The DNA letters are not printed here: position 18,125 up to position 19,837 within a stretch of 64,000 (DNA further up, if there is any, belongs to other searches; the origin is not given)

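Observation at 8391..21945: Eleven translationally coupled genes of unknown collective function wedged inside a split phosphonate-catabolism locus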

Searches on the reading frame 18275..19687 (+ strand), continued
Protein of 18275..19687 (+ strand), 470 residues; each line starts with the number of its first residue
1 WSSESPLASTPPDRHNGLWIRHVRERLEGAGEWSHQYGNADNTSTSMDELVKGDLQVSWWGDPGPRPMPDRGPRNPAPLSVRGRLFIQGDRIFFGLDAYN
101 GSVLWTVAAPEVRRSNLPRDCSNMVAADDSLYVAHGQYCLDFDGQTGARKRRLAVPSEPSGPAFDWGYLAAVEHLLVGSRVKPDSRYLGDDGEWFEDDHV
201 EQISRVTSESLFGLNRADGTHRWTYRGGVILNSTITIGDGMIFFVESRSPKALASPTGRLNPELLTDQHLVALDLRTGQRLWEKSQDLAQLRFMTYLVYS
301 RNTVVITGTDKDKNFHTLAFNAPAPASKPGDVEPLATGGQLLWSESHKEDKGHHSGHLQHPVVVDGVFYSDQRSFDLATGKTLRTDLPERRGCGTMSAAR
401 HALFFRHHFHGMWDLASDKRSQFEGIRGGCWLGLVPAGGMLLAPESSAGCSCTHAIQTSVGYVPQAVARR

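Call 80: search_protein_families(library=ncbifam, proteins=[L087:5524-6741:+, L087:6832-7983:+, L087:7980-9143:+, L087:9168-10004:+, L087:13766-15205:-, L087:15386-16720:+, L089:7149-8291:-, L089:13703-13981:+, L091:7386-7697:+, L091:4157-5371:+], max_evalue=0.001)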
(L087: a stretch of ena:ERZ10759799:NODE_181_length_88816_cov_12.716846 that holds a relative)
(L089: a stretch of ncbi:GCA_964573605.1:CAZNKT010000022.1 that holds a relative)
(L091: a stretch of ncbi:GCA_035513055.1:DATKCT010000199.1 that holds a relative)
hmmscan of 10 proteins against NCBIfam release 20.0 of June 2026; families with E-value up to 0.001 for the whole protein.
L087:5524-6741:+ (405 aa): 23 families
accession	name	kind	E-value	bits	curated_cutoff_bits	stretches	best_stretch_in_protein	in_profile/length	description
TIGR00881.1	2A0104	subfamily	4.4e-47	160.9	407.75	1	11-383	4-376/379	phosphoglycerate transporter protein PgtP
TIGR00893.1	2A0114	subfamily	1.2e-31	110.1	395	1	11-400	3-394/399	D-galactonate transporter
NF008661.1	PRK11663.1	subfamily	1.9e-28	99.7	564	1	5-399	33-426/439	MFS transporter family glucose-6-phosphate receptor UhpC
NF047787.1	PhglyTportPgtP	equivalog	1.1e-22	80.4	750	1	2-188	29-219/451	phosphoglycerate transporter PgtP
NF008433.0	PRK11273.1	equivalog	5.4e-21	75.3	748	1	4-395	31-426/452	glycerol-3-phosphate transporter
TIGR00712.1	glpT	equivalog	4.2e-20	72.2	632.55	1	5-395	32-426/440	glycerol-3-phosphate transporter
NF007107.1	PRK09556.1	equivalog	1.2e-15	57.5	497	1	1-188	29-224/469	hexose-6-phosphate:phosphate antiporter UhpT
TIGR00886.1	2A0108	subfamily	8.3e-11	41.6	311.7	1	24-325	24-332/368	NarK family nitrate/nitrite MFS transporter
NF049980.1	SfMCT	equivalog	1.1e-10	40.7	320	1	27-305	27-298/378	L-lactate MFS transporter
NF008314.0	PRK11102.1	equivalog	2e-08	33.9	303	1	23-176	31-184/396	Bcr/CflA family multidrug efflux MFS transporter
TIGR00711.1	efflux_EmrB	subfamily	3.1e-08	32.8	230.2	1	24-162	24-162/485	DHA2 family efflux MFS transporter permease subunit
TIGR00880.1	2_A_01_02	superfamily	4.1e-08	33.5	131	1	45-172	2-133/141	multidrug resistance protein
TIGR00710.1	efflux_Bcr_CflA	subfamily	8.1e-08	32.1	200.9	1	17-175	20-175/385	Bcr/CflA family efflux MFS transporter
TIGR04259.1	oxa_formateAnti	equivalog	2e-07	30.2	335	1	27-173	28-172/405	oxalate/formate MFS antiporter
NF000025.1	MFS_efflux_tcmA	exception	3.1e-06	26.2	999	1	27-174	51-196/538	tetracenomycin C efflux MFS transporter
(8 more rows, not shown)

L087:6832-7983:+ (383 aa): 19 families
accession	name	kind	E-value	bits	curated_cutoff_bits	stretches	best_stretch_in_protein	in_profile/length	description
NF010006.0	PRK13479.1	equivalog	3.5e-150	500.2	296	1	10-375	3-367/369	2-aminoethylphosphonate--pyruvate transaminase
TIGR02326.1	transamin_PhnW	equivalog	9.1e-149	495.5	400.8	1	11-370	2-361/363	2-aminoethylphosphonate--pyruvate transaminase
TIGR03301.1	PhnW-AepZ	equivalog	3.4e-139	464.2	360.8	1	14-369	1-355/355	2-aminoethylphosphonate aminotransferase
NF046070.1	PyrdoxPyrvTramin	equivalog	1.3e-37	129.5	600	1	13-371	6-366/369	pyridoxamine--pyruvate transaminase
NF045640.1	AspGlyoxATaseBhcA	equivalog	1.3e-22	80.3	650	1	15-377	7-372/395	L-aspartate--glyoxylate aminotransferase BhcA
TIGR04343.1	egtE_PLP_lyase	equivalog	7e-10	38.2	400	1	66-216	73-217/370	ergothioneine biosynthesis PLP-dependent enzyme EgtE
TIGR01364.1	serC_1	equivalog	1.9e-09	36.9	443.6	1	34-280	35-267/358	phosphoserine transaminase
TIGR01977.1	am_tr_V_EF2568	hypoth_equivalog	6.1e-09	35.4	377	1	46-211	46-209/376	cysteine desulfurase family protein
NF003764.0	PRK05355.1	equivalog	1.2e-08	34.3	253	1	35-283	39-269/357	3-phosphoserine/phosphohydroxythreonine transaminase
TIGR03402.1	FeS_nifS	equivalog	1.6e-08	33.8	530.75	1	121-202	120-199/379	cysteine desulfurase NifS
NF010611.0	PRK14012.1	equivalog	2.4e-08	33.3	548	1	122-202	131-209/406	IscS subfamily cysteine desulfurase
TIGR02006.1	IscS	equivalog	5.3e-08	32.3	643.2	1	122-202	127-205/402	IscS subfamily cysteine desulfurase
TIGR03403.1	nifS_epsilon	equivalog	3.6e-07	29.3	587.7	1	104-201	107-202/382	NifS family cysteine desulfurase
NF002806.0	PRK02948.1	subfamily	1.4e-06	27.5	304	1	104-202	105-201/381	IscS subfamily cysteine desulfurase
TIGR01979.1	sufS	subfamily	9.7e-06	24.7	475.1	1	136-221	156-240/403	SufS family cysteine desulfurase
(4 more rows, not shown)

L087:7980-9143:+ (387 aa): 1 family
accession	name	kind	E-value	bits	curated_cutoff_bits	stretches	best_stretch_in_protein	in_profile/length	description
NF043000.1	carsnrspmd_synth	equivalog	6.5e-05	22.3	800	1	103-308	127-330/405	carboxynorspermidine synthase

L087:9168-10004:+ (278 aa): 24 families
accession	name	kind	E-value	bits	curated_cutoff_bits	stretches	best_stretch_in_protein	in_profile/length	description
TIGR01422.2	phosphonatase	equivalog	3.8e-104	347.4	220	1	12-262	1-251/251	phosphonoacetaldehyde hydrolase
TIGR03351.1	PhnX-like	hypoth_equivalog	2.3e-31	109.5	218.9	1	12-214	1-193/220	phosphonatase-like hydrolase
NF053741.1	noncata_PA2803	equivalog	4.7e-19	69.1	240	1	14-262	2-178/191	HAD superfamily inactivated hydrolase PcrP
NF053653.1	InDiPhoBT2121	equivalog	4.1e-12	46.1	245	1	13-216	2-191/216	inorganic diphosphatase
NF009804.0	PRK13288.1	equivalog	2.5e-11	43.4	218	1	112-213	85-184/215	pyrophosphatase PpaX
TIGR02009.1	PGMB-YQAB-SF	subfamily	9.8e-09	35.7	153.35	1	12-210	1-186/186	beta-phosphoglucomutase family hydrolase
NF009695.0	PRK13222.1-2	equivalog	1.6e-08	34.3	225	1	83-211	68-194/226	phosphoglycolate phosphatase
TIGR01990.1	bPGM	equivalog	1.9e-08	34.5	189.4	1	12-210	1-186/187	beta-phosphoglucomutase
TIGR01454.1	AHBA_synth_RP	hypoth_equivalog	2.5e-08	33.8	246.65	1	108-211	74-175/205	AHBA synthesis associated protein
TIGR01449.2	PGP_bact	equivalog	1.1e-07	31.7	180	1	15-213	1-187/213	phosphoglycolate phosphatase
TIGR01548.1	HAD-SF-IA-hyp1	hypoth_equivalog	1.8e-07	30.9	140.2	1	116-203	113-197/197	TIGR01548 family HAD-type hydrolase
NF009697.0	PRK13222.1-4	equivalog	4.6e-07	29.4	327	1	76-213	64-196/232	phosphoglycolate phosphatase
NF009696.0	PRK13222.1-3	equivalog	9.3e-07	28.7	359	1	71-211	49-187/223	N-acetylmuramic acid 6-phosphate phosphatase MupP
TIGR01549.1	HAD-SF-IA-v1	subfamily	9.8e-07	29.3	23.3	1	112-204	62-149/149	HAD-IA family hydrolase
NF009694.0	PRK13222.1-1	equivalog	1.5e-06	27.7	415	1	106-215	108-215/252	phosphoglycolate phosphatase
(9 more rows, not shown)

L087:13766-15205:- (479 aa): 69 families (the best 25 are shown)
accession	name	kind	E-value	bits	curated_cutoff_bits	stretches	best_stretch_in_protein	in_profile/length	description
NF004718.0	PRK06062.1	subfamily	1.5e-114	383.1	472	2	156-468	142-452/454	hypothetical protein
NF005102.0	PRK06541.1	equivalog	1.8e-92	310.3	574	1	34-463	36-454/460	aspartate aminotransferase family protein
NF004426.0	PRK05769.1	equivalog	2.9e-88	296.6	552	2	158-462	144-437/441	acetyl ornithine aminotransferase family protein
NF005993.0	PRK08117.1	subfamily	2.6e-87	293.2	574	1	26-463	19-428/433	aspartate aminotransferase family protein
NF005685.0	PRK07483.1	equivalog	4.1e-84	283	485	1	36-462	16-435/444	aspartate aminotransferase family protein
NF006228.0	PRK08360.1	equivalog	4e-83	279.5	608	1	26-462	17-424/443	aspartate aminotransferase family protein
NF005812.0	PRK07678.1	subfamily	4.9e-82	276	488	1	26-462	23-447/451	aminotransferase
NF049939.1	HyAminethphonNHLyPbfA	equivalog_domain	1.1e-81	274.6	525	2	156-462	146-439/442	(R)-1-hydroxy-2-aminoethylphosphonate ammonia-lyase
NF005683.0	PRK07481.1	subfamily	1.4e-81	274.8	575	1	29-463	25-448/453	hypothetical protein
NF005375.0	PRK06917.1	equivalog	1.5e-80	271.1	535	1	27-462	11-436/448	aspartate aminotransferase family protein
NF004755.0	PRK06082.1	equivalog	1.4e-78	264.4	467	1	36-462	58-449/459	aspartate aminotransferase family protein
NF005682.0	PRK07480.1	subfamily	6.6e-78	262.4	510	1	36-464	39-451/459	aminotransferase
NF005447.0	PRK07036.1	equivalog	1.5e-76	258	618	1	21-465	21-455/468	aminotransferase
NF004767.0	PRK06105.1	subfamily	8.1e-74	248.8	517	1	31-463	29-448/460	aminotransferase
TIGR00508.1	bioA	equivalog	7.3e-73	245.5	405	1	28-462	9-418/419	adenosylmethionine--8-amino-7-oxononanoate transaminase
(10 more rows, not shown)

L087:15386-16720:+ (444 aa): 69 families (the best 25 are shown)
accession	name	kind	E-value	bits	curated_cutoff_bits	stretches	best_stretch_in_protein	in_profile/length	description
NF049939.1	HyAminethphonNHLyPbfA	equivalog_domain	2e-199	662.6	525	1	1-435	5-440/442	(R)-1-hydroxy-2-aminoethylphosphonate ammonia-lyase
NF004755.0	PRK06082.1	equivalog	5.1e-185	615.3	467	1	1-436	16-451/459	aspartate aminotransferase family protein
NF006228.0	PRK08360.1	equivalog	6.5e-92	308.5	608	1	21-438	5-428/443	aspartate aminotransferase family protein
NF004426.0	PRK05769.1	equivalog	3.9e-89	299.5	552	1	18-435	16-438/441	acetyl ornithine aminotransferase family protein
NF005993.0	PRK08117.1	subfamily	1e-84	284.7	574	1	42-437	28-430/433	aspartate aminotransferase family protein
NF006368.0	PRK08593.1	equivalog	1.2e-79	268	570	1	22-438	9-433/448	aspartate aminotransferase family protein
NF045634.1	LeuMetRace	equivalog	2.3e-77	260.6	800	1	21-438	5-428/432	leucine/methionine racemase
NF004718.0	PRK06062.1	subfamily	1.8e-75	254.2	472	1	41-438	40-450/454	hypothetical protein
NF002874.0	PRK03244.1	equivalog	4.6e-73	246.3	457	1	17-435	5-393/399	acetylornithine transaminase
NF005683.0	PRK07481.1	subfamily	4.2e-72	243.5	575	1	42-437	31-450/453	hypothetical protein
NF005685.0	PRK07483.1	equivalog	2.7e-71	240.7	485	1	40-434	13-435/444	aspartate aminotransferase family protein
TIGR00700.1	GABAtrnsam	equivalog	4.8e-71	239.6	506.65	1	34-435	10-419/420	4-aminobutyrate--2-oxoglutarate transaminase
NF005102.0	PRK06541.1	equivalog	1.4e-70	238.1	574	1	39-435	34-454/460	aspartate aminotransferase family protein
NF004714.0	PRK06058.1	subfamily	7.6e-68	229.2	639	1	34-434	37-444/447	4-aminobutyrate--2-oxoglutarate transaminase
NF004171.0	PRK05639.1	equivalog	2.1e-67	228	639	1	19-434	15-441/457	alanine/serine racemase family protein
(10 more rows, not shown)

L089:7149-8291:- (380 aa): 19 families
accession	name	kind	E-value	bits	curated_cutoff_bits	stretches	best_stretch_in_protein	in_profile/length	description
NF010006.0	PRK13479.1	equivalog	2.5e-148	494.1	296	1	8-372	5-367/369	2-aminoethylphosphonate--pyruvate transaminase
TIGR02326.1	transamin_PhnW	equivalog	4.3e-139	463.6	400.8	1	9-366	4-360/363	2-aminoethylphosphonate--pyruvate transaminase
TIGR03301.1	PhnW-AepZ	equivalog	1.4e-135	452.3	360.8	1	10-366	1-355/355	2-aminoethylphosphonate aminotransferase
NF046070.1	PyrdoxPyrvTramin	equivalog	1.2e-36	126.3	600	1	9-293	6-289/369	pyridoxamine--pyruvate transaminase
NF045640.1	AspGlyoxATaseBhcA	equivalog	1.5e-25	90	650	1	12-288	8-281/395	L-aspartate--glyoxylate aminotransferase BhcA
NF003764.0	PRK05355.1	equivalog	2.2e-11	43.3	253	1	30-288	38-277/357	3-phosphoserine/phosphohydroxythreonine transaminase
TIGR01364.1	serC_1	equivalog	1.1e-10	40.9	443.6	1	29-277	34-267/358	phosphoserine transaminase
TIGR03402.1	FeS_nifS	equivalog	9.5e-10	37.8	530.75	1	114-199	116-199/379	cysteine desulfurase NifS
NF010611.0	PRK14012.1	equivalog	6.6e-09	35.2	548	1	112-200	124-210/406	IscS subfamily cysteine desulfurase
TIGR01977.1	am_tr_V_EF2568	hypoth_equivalog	1.5e-08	34.1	377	1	102-207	105-208/376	cysteine desulfurase family protein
TIGR01366.1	serC_3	equivalog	1.9e-08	33.9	401.65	1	31-368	32-360/361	phosphoserine transaminase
TIGR01979.1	sufS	subfamily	6.3e-08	31.9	475.1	1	102-217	127-239/403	SufS family cysteine desulfurase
TIGR02006.1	IscS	equivalog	1.3e-07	31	643.2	1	113-200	121-206/402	IscS subfamily cysteine desulfurase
TIGR03403.1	nifS_epsilon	equivalog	3e-07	29.6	587.7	1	118-199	124-203/382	NifS family cysteine desulfurase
NF002806.0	PRK02948.1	subfamily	1.4e-06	27.5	304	1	110-199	114-201/381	IscS subfamily cysteine desulfurase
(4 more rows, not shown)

L089:13703-13981:+ (92 aa): 2 families
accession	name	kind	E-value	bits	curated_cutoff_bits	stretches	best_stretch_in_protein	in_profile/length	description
TIGR01687.1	moaD_arch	subfamily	6.3e-13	49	49.5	1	3-92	1-88/88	MoaD family protein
NF041918.1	SAMP1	equivalog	1.2e-08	35.4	60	1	6-92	4-91/91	ubiquitin-like small modifier protein 1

L091:7386-7697:+ (103 aa): 0 families

L091:4157-5371:+ (404 aa): 0 families

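Call 93: predict_structure(alignment_id=A4)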
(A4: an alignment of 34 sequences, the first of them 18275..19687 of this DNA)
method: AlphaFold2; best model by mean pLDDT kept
length: 470 residues; sequences in the alignment: 34
mean_pLDDT: 87.0   pTM: 0.90
mean pLDDT of the five models: 87.0, 83.9, 81.8, 81.0, 76.5
residues with pLDDT >= 90: 302; 70-90: 104; 50-70: 49; < 50: 15
segments of 3 or more residues with pLDDT < 50: 1-12
pLDDT, mean of each block of 10 residues (from residue 1): 39 53 78 94 94 90 70 81 91 90 89 86 94 95 95 90 92 96 89 77 94 96 97 96 98 96 95 95 94 95 96 96 72 65 95 83 96 95 92 87 89 93 77 90 78 64 79
secondary structure, 60 per line:
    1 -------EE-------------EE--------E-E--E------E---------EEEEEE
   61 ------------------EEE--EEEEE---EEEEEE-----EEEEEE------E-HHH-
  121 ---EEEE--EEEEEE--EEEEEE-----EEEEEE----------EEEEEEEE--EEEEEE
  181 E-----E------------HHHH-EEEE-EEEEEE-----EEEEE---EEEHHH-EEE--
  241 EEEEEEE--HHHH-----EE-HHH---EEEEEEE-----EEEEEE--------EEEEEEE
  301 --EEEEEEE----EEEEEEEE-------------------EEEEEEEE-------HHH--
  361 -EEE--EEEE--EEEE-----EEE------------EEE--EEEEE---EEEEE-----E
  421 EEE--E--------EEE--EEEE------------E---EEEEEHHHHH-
elements in order: E55-60 E79-81 E84-88 E92-97 E103-108 E124-127 E130-135 E138-143 E149-154 E165-172 E175-181 H200-203 E205-208 E210-215 E221-225 E229-231 E236-238 E241-247 H250-253 E268-274 E280-285 E294-300 E303-309 E314-321 E341-348 E362-364 E367-370 E373-376 E382-384 E397-399 E402-406 E410-414 E420-423 E435-437 E440-443 E460-464 H465-469

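Call 95: fold_search(model_id=the predicted structure, library=pdb)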
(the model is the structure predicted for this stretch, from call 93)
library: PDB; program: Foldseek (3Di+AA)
matches with E <= 10: 1671; with E <= 0.001: 1068
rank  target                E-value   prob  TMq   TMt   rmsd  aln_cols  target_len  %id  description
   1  7cqy_A                9.7e-19  1.00  0.58  0.63   6.1       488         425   15  Tetrathionate hydrolase from Acidithiobacillus ferrooxidans mutant - D325N (released 2021-01-27)
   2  6l8a_A                2.1e-18  1.00  0.57  0.59   8.2       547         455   14  Tetrathionate hydrolase from Acidithiobacillus ferrooxidans (released 2020-11-11)
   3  6l8a_E                2.2e-18  1.00  0.58  0.60   7.9       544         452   15  Tetrathionate hydrolase from Acidithiobacillus ferrooxidans (released 2020-11-11)
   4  7cqy_E                3.8e-18  1.00  0.56  0.58   6.2       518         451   15  Tetrathionate hydrolase from Acidithiobacillus ferrooxidans mutant - D325N (released 2021-01-27)
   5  7cqy_F                3.8e-18  1.00  0.56  0.59   8.2       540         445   14  Tetrathionate hydrolase from Acidithiobacillus ferrooxidans mutant - D325N (released 2021-01-27)
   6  6l8a_B                4.3e-18  1.00  0.57  0.58   8.0       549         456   14  Tetrathionate hydrolase from Acidithiobacillus ferrooxidans (released 2020-11-11)
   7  6l8a_F                5.3e-18  1.00  0.55  0.56   8.5       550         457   13  Tetrathionate hydrolase from Acidithiobacillus ferrooxidans (released 2020-11-11)
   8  7cqy_B                5.6e-18  1.00  0.55  0.59   8.1       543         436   14  Tetrathionate hydrolase from Acidithiobacillus ferrooxidans mutant - D325N (released 2021-01-27)
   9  6l8a_C                6.6e-18  1.00  0.56  0.61   8.1       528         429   15  Tetrathionate hydrolase from Acidithiobacillus ferrooxidans (released 2020-11-11)
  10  6l8a_D                7.0e-18  1.00  0.56  0.57   8.2       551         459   14  Tetrathionate hydrolase from Acidithiobacillus ferrooxidans (released 2020-11-11)
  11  7cqy_C                2.6e-17  1.00  0.56  0.63   6.1       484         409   15  Tetrathionate hydrolase from Acidithiobacillus ferrooxidans mutant - D325N (released 2021-01-27)
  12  7cqy_D                3.2e-17  1.00  0.56  0.57   6.2       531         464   14  Tetrathionate hydrolase from Acidithiobacillus ferrooxidans mutant - D325N (released 2021-01-27)
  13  6zcv                  1.1e-14  1.00  0.53  0.46  10.5       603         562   11  Crystal structure of lanthanide-dependent alcohol dehydrogenase PedH from Pseudomonas putida KT2440 (released 2020-07-15)
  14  8gy2_A                5.6e-14  1.00  0.43  0.30  11.8       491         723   12  Cryo-EM Structure of Membrane-Bound Alcohol Dehydrogenase from Gluconobacter oxydans (released 2023-08-02)
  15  3q7m                  6.3e-14  1.00  0.48  0.63   6.2       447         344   13  The crystal structure of BamB from the BAM complex in spacegroup I222 (released 2011-02-09)
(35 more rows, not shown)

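Call 96: find_encoding_contigs(protein=P0419, flank=10000, max_places=1)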
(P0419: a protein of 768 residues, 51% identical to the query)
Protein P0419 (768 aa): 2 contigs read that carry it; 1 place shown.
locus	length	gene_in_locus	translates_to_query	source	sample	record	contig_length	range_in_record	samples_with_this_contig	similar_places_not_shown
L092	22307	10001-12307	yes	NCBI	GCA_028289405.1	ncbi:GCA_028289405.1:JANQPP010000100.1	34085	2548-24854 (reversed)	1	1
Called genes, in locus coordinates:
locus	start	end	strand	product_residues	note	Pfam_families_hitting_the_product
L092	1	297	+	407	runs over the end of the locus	-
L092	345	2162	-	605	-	PF00009:GTP_EFTU, PF03144:GTP_EFTU_D2, PF00679:EFG_C, PF06421:LepA_C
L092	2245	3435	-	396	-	PF00480:ROK, PF01869:BcrAD_BadFG (weak)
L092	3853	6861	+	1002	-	PF07635:PSCyt1, PF07583:PSCyt2, PF07587:PSD1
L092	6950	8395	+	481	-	PF07394:DUF1501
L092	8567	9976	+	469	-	PF13360:PQQ_2, PF13570:Beta-prop_ACSF4, PF01011:PQQ (weak), PF13360:PQQ_2 (weak)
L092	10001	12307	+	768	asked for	PF08241:Methyltransf_11 (faint), PF13649:Methyltransf_25, PF13360:PQQ_2 (faint)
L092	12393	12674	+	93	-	PF09138:Urm1 (weak), PF02597:ThiS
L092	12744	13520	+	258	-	PF00899:ThiF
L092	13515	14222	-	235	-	PF00814:TsaD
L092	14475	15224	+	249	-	PF00149:Metallophos, PF12850:Metallophos_2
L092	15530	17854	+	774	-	PF13180:PDZ_2, PF17820:PDZ_6, PF14849:YidC_periplas, PF02096:60KD_IMP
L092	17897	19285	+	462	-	PF10396:TrmE_N, PF12631:MnmE_helical, PF01926:MMR_HSR1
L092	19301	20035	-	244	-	-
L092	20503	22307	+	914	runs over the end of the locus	PF00521:DNA_topoisoIV, PF03989:DNA_gyraseA_C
